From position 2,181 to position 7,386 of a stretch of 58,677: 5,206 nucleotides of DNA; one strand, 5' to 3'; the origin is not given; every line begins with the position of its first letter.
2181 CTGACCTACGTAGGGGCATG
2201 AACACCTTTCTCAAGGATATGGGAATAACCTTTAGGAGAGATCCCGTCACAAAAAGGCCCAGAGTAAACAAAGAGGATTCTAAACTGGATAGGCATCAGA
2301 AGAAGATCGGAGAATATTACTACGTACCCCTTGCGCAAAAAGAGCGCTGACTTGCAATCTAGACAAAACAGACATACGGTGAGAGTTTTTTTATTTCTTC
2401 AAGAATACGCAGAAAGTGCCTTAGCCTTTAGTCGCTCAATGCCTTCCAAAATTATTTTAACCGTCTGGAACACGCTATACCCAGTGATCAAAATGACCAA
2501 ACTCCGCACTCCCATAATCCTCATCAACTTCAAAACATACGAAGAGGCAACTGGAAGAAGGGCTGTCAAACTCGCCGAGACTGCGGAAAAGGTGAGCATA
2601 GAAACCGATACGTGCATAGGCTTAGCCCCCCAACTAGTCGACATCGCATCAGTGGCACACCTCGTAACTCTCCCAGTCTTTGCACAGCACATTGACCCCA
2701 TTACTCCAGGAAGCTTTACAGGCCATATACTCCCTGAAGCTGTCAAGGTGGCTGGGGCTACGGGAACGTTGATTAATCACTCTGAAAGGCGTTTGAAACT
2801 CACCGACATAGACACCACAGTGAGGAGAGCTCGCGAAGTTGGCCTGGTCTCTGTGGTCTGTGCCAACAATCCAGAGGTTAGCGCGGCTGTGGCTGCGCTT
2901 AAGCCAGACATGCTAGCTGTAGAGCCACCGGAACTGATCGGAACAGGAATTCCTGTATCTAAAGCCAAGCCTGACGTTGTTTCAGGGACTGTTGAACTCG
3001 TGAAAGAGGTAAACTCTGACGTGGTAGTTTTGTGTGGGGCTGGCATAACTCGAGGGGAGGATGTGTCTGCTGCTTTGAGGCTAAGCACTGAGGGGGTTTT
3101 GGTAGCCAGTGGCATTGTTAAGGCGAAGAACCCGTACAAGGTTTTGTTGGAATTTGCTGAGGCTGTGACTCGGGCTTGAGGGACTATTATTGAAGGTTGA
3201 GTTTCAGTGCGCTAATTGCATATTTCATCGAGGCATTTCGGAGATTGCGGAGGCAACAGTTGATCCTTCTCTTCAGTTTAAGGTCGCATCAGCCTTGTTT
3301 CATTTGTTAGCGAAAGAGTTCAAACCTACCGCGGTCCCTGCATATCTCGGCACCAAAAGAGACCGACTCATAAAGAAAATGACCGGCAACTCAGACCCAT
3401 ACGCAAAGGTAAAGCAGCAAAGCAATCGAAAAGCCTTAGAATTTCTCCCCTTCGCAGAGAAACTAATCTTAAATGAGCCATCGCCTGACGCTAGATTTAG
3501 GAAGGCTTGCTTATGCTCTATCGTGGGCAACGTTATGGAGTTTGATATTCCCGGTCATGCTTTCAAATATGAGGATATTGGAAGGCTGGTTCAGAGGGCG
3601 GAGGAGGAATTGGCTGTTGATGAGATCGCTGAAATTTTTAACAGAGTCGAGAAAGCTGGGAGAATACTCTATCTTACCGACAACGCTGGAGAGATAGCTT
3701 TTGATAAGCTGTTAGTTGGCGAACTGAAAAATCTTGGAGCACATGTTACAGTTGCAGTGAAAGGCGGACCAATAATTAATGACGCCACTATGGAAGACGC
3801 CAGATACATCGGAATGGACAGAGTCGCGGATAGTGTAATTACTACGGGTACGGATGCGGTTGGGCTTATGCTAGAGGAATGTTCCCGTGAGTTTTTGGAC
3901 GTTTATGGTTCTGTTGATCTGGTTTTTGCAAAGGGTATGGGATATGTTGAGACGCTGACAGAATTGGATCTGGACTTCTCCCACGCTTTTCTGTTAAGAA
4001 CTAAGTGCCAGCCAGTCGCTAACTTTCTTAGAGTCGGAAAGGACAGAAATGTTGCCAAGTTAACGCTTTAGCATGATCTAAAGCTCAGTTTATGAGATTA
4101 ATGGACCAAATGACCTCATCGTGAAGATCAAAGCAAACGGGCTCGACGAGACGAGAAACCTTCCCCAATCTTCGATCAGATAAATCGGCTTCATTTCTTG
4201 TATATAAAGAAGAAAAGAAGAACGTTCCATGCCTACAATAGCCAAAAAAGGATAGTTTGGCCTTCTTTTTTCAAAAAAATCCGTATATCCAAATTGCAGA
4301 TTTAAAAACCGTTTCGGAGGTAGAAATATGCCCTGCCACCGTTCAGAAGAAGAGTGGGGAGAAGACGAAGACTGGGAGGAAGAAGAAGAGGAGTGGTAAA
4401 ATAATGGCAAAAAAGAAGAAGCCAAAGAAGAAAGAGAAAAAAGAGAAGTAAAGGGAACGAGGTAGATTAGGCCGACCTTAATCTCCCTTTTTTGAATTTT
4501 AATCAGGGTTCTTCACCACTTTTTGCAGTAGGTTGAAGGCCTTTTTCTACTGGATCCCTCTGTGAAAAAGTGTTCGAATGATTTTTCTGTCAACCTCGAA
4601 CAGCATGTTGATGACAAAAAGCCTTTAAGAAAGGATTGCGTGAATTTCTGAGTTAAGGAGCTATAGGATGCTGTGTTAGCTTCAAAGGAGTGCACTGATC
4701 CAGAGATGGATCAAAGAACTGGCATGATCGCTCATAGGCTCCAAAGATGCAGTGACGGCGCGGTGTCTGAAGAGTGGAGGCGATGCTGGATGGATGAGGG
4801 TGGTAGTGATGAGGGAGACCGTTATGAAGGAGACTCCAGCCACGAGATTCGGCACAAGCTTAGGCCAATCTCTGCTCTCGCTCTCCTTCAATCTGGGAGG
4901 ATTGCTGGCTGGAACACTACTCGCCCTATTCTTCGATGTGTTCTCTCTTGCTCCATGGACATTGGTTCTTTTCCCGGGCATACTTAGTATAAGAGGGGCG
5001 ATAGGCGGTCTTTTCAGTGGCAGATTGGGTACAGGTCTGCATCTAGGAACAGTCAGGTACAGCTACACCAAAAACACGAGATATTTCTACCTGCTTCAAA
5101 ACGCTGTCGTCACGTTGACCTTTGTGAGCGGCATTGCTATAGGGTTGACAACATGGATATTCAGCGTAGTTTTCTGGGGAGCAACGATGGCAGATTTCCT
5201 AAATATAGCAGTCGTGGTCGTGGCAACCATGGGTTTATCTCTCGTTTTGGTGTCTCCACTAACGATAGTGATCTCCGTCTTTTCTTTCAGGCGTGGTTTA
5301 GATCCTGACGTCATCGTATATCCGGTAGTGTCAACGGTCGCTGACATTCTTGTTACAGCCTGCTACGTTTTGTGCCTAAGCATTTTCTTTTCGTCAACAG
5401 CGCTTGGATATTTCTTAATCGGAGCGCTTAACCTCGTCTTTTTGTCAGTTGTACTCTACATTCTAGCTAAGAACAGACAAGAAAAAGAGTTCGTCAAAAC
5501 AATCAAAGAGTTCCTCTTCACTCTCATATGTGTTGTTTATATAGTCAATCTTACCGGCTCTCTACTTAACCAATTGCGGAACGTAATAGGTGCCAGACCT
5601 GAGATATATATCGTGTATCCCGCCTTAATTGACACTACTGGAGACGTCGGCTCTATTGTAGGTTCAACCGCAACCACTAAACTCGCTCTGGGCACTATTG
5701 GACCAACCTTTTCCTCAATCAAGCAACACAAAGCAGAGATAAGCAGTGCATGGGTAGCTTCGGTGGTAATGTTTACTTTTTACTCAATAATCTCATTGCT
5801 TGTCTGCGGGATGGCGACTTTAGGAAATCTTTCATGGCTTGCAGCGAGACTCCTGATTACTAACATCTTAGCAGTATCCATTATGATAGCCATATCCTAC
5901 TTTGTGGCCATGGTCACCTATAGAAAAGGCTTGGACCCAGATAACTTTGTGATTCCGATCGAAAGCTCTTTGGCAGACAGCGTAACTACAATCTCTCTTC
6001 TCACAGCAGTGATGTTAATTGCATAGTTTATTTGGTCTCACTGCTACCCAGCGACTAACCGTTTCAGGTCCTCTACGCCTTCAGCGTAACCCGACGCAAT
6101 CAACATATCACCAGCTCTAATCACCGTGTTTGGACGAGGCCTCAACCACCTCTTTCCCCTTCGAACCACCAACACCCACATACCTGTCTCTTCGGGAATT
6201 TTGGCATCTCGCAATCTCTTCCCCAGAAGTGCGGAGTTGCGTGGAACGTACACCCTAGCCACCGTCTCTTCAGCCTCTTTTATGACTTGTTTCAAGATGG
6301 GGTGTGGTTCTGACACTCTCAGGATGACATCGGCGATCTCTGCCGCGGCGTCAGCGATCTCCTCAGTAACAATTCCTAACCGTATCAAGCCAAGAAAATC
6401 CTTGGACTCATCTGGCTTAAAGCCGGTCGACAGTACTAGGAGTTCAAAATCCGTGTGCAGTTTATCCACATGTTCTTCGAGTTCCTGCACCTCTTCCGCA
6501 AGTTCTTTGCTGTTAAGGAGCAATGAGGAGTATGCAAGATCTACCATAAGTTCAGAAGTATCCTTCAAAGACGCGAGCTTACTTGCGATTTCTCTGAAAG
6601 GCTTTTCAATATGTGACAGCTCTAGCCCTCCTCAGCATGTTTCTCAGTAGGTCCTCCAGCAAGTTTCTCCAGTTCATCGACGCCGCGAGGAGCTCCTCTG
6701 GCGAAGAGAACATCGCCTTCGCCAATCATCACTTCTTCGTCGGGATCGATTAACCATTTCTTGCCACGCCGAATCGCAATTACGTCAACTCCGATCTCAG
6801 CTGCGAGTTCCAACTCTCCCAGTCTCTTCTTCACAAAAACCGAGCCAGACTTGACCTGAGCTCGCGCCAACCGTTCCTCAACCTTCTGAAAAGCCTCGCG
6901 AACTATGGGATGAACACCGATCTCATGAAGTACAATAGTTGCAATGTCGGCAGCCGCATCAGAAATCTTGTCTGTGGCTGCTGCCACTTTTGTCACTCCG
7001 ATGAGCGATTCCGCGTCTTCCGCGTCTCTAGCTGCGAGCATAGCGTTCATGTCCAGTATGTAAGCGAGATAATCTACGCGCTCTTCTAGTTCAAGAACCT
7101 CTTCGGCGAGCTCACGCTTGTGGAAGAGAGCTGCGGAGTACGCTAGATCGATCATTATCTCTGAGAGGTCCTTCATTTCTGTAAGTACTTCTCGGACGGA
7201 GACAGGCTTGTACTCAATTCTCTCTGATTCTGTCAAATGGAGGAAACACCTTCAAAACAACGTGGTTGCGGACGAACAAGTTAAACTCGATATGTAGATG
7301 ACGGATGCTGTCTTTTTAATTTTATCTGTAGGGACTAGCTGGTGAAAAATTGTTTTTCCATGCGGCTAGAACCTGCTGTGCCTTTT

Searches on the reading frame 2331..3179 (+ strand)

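Call 6: search_protein_families(library=pfam, proteins=[window:2331-3179:+], max_evalue=0.01)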
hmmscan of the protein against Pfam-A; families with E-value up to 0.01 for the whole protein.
window:2331-3179:+ (282 aa): 3 families
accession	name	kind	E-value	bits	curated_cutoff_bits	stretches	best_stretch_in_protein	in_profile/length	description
PF00121.24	TIM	-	1.1e-40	140.1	20.1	1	61-267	1-237/245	Triosephosphate isomerase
PF05690.20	ThiG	-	8.3e-06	25.8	23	1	224-280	170-225/247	Thiazole biosynthesis protein ThiG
PF03060.21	NMO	-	0.0049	16.7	28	1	163-265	128-228/331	Nitronate monooxygenase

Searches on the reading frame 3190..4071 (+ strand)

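Call 6: search_protein_families(library=pfam, proteins=[window:3190-4071:+], max_evalue=0.01)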
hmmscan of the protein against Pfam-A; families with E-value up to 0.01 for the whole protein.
window:3190-4071:+ (293 aa): 1 family
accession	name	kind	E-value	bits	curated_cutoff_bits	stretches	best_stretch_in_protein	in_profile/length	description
PF01937.24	ARMT1-like_dom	-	6.9e-63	213.1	25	1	6-287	4-310/311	Damage-control phosphatase ARMT1-like domain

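Call 67: search_protein_families(library=ncbifam, proteins=[window:3190-4071:+], max_evalue=0.00001)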
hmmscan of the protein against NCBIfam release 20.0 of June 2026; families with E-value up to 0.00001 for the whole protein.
window:3190-4071:+ (293 aa): 2 families
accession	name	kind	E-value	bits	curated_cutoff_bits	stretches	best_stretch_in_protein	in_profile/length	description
NF041594.1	dam_ctlPhtase_Archglob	equivalog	4.5e-62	210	500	1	1-291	1-286/287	damage-control phosphatase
NF040824.1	damage_ctl_Phtase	equivalog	1.5e-52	178.8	440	1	1-284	1-276/282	damage-control phosphatase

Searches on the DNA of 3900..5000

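Call 5: search_rna_families(source=window, start=3900, end=5000, threshold=evalue, max_evalue=1)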
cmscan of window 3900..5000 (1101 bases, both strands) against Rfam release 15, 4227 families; matches with E-value up to 1: 0.
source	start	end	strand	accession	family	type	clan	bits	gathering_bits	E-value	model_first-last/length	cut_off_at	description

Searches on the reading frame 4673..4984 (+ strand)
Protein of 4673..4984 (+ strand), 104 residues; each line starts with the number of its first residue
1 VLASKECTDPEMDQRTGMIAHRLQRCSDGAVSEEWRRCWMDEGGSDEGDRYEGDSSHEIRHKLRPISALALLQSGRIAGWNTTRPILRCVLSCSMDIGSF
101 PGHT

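Call 66: search_protein_families(library=pfam, proteins=[window:4673-4984:+], max_evalue=1)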
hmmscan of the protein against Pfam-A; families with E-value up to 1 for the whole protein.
seq(104 aa): 1 family
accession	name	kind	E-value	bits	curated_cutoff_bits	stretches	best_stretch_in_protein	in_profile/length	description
PF12049.13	DUF3531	-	0.08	13.3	25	1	12-47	68-103/143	Protein of unknown function (DUF3531)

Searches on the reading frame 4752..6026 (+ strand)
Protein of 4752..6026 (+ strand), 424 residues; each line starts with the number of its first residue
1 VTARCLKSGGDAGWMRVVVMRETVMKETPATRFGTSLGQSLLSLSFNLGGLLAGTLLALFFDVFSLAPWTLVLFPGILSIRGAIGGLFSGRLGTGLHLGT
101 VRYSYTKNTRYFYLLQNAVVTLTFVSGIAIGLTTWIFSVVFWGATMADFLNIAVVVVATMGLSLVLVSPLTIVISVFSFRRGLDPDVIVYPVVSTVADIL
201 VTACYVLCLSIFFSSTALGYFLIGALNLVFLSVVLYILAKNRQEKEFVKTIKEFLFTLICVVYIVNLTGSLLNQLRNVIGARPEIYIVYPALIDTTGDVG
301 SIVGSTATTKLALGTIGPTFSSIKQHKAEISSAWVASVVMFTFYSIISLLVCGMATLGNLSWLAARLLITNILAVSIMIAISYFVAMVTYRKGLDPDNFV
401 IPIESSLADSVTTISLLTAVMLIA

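Call 6: search_protein_families(library=pfam, proteins=[window:4752-6026:+], max_evalue=0.01)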
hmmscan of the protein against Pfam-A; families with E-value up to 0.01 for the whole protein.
window:4752-6026:+ (424 aa): 1 family
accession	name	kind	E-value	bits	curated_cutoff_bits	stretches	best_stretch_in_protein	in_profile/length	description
PF01769.21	MgtE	-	3.6e-29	102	27.6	2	75-208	2-125/125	Divalent cation transporter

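Call 56: find_related_loci(query=window:4809-6026:+, collection=genome_contigs, flank=2500)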
Query window:4809-6026:+ (405 aa) in genome_contigs; peptide patterns used: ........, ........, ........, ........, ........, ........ (x = any residue, [..] = any of these).
110 stretches matched a pattern; 39 encode a relative of the query (tblastn E <= 1e-3); 39 distinct loci.
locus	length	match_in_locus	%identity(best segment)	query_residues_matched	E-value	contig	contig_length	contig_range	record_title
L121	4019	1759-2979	63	1-404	7e-166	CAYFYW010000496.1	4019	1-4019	MAG TPA_asm: uncultured Nitrospirales bacterium isolate ERP108616_co1_63 genome assembly, contig: k119_2121672, whole ge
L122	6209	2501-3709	59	1-404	2e-149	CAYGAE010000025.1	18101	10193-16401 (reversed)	MAG TPA_asm: uncultured Candidatus Bathyarchaeia archaeon isolate ERP108616_co2_64 genome assembly, contig: NODE_4764_le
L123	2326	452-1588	65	27-405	4e-159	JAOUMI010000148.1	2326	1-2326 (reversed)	MAG: Candidatus Bathyarchaeota archaeon isolate 8_1_July_SF_Bin33 8_1_July_SF_Bin33_scaffold_35907_c1, whole genome shot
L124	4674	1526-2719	59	8-405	7e-151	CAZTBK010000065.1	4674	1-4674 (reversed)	MAG TPA_asm: uncultured Candidatus Bathyarchaeia archaeon isolate binchicken_co349_95 genome assembly, contig: NODE_8177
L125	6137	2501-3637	65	27-405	5e-148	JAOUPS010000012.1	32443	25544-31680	MAG: Candidatus Bathyarchaeota archaeon isolate 8_1_Oct_SF_Bin62 8_1_Oct_SF_Bin62_scaffold_468_c1, whole genome shotgun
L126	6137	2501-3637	61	27-404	2e-142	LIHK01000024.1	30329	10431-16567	MAG: Candidatus Bathyarchaeota archaeon BA2 ba2_01, whole genome shotgun sequence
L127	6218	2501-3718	56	2-401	3e-138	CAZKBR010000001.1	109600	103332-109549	MAG TPA_asm: uncultured Candidatus Bathyarchaeia archaeon isolate SRP098346_co1_227 genome assembly, contig: NODE_26_len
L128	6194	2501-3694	60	9-404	1e-135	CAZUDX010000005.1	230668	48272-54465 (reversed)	MAG TPA_asm: uncultured Candidatus Bathyarchaeia archaeon isolate SRP323688_co1_173 genome assembly, contig: NODE_88_len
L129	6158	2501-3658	55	13-404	4e-130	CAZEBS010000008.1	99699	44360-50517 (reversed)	MAG TPA_asm: uncultured Candidatus Bathyarchaeia archaeon isolate SRP323688_co1_125 genome assembly, contig: NODE_423_le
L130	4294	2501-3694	54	2-405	2e-127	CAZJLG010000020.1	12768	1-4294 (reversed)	MAG TPA_asm: uncultured Candidatus Bathyarchaeia archaeon isolate binchicken_co150_774 genome assembly, contig: NODE_114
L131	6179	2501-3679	54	1-396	3e-126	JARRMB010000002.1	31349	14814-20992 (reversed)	MAG: Candidatus Bathyarchaeota archaeon isolate Spart_087_MAG scaffold_624, whole genome shotgun sequence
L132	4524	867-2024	51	18-404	6e-124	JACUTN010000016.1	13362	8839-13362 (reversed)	MAG: Candidatus Bathyarchaeota archaeon isolate Kmv01 NODE_2309_length_13362_cov_99.675885, whole genome shotgun sequenc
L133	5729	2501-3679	50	7-403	2e-123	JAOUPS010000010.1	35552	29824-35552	MAG: Candidatus Bathyarchaeota archaeon isolate 8_1_Oct_SF_Bin62 8_1_Oct_SF_Bin62_scaffold_409_c1, whole genome shotgun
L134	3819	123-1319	50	6-404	4e-122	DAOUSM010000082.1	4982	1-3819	MAG TPA_asm: Candidatus Bathyarchaeota archaeon isolate CSMAG_546 CSMAG_546_k127_19980_length_4982_cov_10.0000, whole ge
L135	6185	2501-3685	49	7-405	2e-120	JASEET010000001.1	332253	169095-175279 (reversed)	MAG: Candidatus Bathyarchaeia archaeon isolate Yes46-05 NODE_1_length_332253_cov_51.189827, whole genome shotgun sequenc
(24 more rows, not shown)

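Call 67: search_protein_families(library=ncbifam, proteins=[window:4809-6026:+], max_evalue=0.00001)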
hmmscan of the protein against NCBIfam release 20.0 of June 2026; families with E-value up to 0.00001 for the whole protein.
window:4809-6026:+ (405 aa): 0 families

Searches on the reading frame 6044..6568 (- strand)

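Call 6: search_protein_families(library=pfam, proteins=[window:6044-6568:-], max_evalue=0.01)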
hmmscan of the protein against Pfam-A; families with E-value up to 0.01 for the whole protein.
window:6044-6568:- (174 aa): 2 families
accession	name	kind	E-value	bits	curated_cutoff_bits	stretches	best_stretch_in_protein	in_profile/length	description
PF02080.26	TrkA_C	-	7.7e-14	51.8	27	1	103-171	1-69/71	TrkA-C domain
PF01895.24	PhoU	-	1.9e-10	41.4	23.5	1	1-81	4-88/89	PhoU domain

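Call 67: search_protein_families(library=ncbifam, proteins=[window:6044-6568:-], max_evalue=0.00001)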
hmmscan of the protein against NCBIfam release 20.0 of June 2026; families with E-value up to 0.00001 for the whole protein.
window:6044-6568:- (174 aa): 2 families
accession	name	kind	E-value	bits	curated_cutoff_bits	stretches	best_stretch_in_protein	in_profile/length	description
NF003716.0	PRK05326.1-3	equivalog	2.4e-07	29.6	355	1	87-160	398-469/499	potassium/proton antiporter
NF007031.0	PRK09496.1-2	equivalog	5.5e-06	25.7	289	1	95-172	376-451/458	Trk system potassium transporter TrkA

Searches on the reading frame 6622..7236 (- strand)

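Call 6: search_protein_families(library=pfam, proteins=[window:6622-7236:-], max_evalue=0.01)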
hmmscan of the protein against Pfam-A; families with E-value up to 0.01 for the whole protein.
window:6622-7236:- (204 aa): 2 families
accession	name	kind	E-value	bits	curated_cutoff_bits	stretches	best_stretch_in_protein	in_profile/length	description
PF02080.26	TrkA_C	-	7.1e-12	45.5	27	1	124-193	2-70/71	TrkA-C domain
PF01895.24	PhoU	-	1.5e-08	35.3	23.5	1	18-102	1-89/89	PhoU domain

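Call 67: search_protein_families(library=ncbifam, proteins=[window:6622-7236:-], max_evalue=0.00001)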
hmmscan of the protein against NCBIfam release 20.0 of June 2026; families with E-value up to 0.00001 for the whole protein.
window:6622-7236:- (204 aa): 0 families
